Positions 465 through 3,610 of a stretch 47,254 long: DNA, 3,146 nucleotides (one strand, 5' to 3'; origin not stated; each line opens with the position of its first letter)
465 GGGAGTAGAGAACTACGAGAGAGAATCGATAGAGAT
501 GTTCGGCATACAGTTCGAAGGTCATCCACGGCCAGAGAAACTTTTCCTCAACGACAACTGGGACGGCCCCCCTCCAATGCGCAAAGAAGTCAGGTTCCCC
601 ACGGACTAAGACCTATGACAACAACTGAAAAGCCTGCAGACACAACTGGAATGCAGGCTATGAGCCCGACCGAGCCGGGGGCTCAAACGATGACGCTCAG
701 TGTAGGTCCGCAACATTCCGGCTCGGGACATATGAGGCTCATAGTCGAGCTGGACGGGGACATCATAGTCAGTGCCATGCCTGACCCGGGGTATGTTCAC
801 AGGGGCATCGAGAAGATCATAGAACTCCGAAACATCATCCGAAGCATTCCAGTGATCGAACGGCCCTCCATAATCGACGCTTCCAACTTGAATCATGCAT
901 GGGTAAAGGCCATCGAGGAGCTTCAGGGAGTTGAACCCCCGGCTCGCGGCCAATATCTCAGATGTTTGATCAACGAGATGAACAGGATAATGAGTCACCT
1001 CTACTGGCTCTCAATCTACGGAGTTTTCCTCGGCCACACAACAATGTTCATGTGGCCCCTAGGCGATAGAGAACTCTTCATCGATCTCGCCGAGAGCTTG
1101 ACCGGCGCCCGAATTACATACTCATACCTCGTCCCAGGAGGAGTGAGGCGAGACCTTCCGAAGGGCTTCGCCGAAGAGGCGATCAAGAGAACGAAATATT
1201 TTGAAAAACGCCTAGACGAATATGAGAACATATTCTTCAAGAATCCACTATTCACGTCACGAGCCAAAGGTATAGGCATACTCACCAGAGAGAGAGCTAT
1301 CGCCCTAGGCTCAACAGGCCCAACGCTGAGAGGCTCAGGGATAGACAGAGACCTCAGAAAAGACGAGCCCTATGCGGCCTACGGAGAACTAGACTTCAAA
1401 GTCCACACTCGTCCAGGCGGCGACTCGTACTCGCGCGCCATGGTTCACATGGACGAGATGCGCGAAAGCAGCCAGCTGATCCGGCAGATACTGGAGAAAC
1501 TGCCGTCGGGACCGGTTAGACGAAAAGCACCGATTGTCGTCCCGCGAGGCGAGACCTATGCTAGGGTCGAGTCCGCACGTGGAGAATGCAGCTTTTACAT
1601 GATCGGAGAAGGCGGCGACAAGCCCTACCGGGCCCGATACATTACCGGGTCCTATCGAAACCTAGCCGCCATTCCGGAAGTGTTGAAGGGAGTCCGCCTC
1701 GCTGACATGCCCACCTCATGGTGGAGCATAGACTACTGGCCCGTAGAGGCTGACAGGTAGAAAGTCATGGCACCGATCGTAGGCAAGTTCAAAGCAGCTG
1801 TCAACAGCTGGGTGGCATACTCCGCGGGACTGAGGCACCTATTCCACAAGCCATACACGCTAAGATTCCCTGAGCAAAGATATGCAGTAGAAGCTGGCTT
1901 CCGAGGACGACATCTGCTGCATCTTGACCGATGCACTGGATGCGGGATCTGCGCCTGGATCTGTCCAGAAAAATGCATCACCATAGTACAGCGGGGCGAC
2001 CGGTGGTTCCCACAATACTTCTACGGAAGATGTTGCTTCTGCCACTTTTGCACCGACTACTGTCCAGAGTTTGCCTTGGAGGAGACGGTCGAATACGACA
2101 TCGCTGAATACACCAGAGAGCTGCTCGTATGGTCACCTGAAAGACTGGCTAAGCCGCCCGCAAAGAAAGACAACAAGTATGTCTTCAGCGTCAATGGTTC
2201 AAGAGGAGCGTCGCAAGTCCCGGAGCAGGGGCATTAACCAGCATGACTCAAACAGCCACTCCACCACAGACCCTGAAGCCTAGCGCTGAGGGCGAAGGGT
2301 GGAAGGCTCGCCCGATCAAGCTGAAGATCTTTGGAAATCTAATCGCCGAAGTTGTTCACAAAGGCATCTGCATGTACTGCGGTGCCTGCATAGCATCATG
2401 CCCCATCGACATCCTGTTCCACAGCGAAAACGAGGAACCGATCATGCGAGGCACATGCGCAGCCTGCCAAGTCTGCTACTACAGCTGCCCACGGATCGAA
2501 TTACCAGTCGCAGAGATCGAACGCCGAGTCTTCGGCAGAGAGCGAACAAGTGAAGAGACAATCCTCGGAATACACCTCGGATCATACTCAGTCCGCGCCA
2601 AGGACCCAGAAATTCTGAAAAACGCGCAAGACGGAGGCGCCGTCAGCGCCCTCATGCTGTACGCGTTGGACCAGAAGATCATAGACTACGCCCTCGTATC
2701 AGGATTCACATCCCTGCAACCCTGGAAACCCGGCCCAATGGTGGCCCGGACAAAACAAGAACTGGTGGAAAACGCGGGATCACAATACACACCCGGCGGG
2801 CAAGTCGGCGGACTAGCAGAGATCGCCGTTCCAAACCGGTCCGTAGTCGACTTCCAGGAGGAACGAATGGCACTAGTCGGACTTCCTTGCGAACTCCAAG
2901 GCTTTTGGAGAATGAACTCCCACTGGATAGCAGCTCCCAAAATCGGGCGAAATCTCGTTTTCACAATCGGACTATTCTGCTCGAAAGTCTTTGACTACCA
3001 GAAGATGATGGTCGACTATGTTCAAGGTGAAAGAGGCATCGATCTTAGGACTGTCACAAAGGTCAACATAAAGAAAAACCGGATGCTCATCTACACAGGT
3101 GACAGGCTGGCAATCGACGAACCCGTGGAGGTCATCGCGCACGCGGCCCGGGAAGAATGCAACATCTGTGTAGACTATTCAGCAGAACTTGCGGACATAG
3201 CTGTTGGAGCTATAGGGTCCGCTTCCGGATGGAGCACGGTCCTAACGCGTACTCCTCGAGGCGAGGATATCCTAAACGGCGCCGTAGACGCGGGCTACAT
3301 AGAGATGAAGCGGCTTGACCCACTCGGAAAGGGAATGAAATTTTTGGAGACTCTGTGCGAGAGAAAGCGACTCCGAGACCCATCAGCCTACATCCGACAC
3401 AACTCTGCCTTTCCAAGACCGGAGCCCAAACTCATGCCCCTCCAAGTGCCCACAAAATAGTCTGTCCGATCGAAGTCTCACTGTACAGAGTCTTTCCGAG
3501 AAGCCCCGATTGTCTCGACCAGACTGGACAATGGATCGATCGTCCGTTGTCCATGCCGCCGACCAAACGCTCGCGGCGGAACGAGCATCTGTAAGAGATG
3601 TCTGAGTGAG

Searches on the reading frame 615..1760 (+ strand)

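Call 58: search_protein_families(library=pfam, proteins=[window:615-1760:+], max_evalue=0.00001)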
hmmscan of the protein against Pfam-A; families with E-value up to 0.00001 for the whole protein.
window:615-1760:+ (381 aa): 1 family
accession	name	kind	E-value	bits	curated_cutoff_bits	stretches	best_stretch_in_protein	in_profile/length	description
PF00346.24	Complex1_49kDa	-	1.7e-81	273.7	24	2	139-306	2-169/271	Respiratory-chain NADH dehydrogenase, 49 Kd subunit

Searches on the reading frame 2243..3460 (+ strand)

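Call 58: search_protein_families(library=pfam, proteins=[window:2243-3460:+], max_evalue=0.00001)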
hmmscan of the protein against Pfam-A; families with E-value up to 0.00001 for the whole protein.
window:2243-3460:+ (405 aa): 2 families
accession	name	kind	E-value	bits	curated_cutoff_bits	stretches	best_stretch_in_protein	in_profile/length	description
PF04432.18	FrhB_FdhB_C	-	2.2e-37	128.7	23.3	1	207-359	2-148/150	Coenzyme F420 hydrogenase/dehydrogenase, beta subunit C terminus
PF04422.18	FrhB_FdhB_N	-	7.3e-21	74.5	22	1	115-184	2-70/78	Coenzyme F420 hydrogenase/dehydrogenase, beta subunit N-term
